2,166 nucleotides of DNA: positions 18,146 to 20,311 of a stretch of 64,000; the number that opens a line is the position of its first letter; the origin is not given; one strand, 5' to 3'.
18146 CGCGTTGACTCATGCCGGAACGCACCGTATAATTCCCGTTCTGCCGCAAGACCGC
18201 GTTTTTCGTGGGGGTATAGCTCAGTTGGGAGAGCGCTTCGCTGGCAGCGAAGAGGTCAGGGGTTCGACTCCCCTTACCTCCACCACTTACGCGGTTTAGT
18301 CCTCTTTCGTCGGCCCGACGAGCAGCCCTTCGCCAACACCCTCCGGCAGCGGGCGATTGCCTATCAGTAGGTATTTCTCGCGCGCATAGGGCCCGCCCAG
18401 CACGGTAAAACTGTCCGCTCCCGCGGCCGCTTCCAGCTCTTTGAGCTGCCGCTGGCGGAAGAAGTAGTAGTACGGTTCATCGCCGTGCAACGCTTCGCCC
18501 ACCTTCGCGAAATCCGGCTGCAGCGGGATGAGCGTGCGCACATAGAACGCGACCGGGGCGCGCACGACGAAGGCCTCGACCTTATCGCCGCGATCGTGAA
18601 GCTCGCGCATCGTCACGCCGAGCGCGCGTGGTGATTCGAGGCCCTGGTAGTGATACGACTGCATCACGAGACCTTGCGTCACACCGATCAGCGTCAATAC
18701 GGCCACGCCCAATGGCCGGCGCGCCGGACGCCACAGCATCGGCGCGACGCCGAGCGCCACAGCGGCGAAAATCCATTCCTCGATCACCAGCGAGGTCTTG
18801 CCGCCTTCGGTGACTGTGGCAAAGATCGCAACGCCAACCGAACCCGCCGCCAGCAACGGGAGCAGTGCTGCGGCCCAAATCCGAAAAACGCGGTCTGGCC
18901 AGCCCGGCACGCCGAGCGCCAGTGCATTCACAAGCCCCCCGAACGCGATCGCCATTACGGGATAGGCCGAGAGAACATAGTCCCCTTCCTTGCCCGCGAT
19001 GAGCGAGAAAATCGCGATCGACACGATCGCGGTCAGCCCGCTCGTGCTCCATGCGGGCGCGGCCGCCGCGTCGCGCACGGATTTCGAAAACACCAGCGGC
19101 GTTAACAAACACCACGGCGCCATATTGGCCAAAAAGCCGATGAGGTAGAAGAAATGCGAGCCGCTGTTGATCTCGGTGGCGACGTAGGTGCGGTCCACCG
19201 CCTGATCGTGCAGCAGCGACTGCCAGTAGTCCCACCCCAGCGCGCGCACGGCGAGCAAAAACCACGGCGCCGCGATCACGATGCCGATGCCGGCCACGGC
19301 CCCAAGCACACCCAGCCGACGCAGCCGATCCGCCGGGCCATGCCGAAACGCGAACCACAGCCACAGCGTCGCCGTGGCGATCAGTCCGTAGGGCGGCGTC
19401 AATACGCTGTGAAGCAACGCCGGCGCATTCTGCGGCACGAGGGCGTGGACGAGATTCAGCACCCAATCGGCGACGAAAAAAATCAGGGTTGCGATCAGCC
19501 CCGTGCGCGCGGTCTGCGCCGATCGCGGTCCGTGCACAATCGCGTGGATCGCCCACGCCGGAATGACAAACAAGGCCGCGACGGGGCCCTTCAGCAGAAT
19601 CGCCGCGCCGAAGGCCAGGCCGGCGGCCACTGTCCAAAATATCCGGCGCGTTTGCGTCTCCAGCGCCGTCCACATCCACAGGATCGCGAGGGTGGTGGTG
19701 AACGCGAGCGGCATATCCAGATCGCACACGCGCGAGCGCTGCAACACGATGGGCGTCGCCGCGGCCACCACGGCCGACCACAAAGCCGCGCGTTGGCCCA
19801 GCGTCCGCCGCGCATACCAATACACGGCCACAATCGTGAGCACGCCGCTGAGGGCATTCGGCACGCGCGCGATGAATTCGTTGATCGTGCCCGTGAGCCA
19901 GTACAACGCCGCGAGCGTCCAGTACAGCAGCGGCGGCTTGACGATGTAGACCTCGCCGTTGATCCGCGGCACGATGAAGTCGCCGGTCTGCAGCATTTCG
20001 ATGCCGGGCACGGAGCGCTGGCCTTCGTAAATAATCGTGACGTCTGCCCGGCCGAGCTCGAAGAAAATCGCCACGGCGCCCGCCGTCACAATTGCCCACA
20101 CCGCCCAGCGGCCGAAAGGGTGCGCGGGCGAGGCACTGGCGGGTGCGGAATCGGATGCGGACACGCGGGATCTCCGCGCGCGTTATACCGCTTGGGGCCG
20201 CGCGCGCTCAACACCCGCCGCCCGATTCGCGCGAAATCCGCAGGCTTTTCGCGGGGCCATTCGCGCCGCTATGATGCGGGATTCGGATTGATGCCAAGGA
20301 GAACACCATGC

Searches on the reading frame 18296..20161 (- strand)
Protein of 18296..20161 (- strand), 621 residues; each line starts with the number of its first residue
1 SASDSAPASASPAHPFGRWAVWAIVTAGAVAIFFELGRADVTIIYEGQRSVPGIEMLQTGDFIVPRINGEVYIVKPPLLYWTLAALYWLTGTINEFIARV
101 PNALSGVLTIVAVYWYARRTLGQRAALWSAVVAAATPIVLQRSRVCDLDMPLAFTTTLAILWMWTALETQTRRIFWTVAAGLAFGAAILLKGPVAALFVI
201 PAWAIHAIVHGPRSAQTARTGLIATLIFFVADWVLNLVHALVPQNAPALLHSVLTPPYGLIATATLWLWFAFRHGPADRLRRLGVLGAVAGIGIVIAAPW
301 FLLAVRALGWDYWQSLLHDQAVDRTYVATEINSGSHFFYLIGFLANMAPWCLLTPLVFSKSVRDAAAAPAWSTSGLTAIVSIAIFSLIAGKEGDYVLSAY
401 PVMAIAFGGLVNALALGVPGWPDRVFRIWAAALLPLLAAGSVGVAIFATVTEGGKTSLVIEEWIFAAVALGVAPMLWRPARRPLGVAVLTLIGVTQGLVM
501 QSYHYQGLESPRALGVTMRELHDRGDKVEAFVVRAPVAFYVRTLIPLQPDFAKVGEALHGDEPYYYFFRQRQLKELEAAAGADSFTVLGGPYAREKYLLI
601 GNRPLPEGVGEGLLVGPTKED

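Call 71: search_protein_families(library=pfam, proteins=[window:18296-20161:-], max_evalue=0.0001)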
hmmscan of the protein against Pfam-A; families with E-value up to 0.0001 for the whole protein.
window:18296-20161:- (621 aa): 2 families
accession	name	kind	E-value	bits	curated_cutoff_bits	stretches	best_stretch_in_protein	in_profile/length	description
PF13231.12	PMT_2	-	2.5e-18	67.2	26.1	1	75-230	2-153/160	Dolichyl-phosphate-mannose-protein mannosyltransferase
PF02366.24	PMT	-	7.2e-18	65.5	22.7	1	55-207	41-200/245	Dolichyl-phosphate-mannose-protein mannosyltransferase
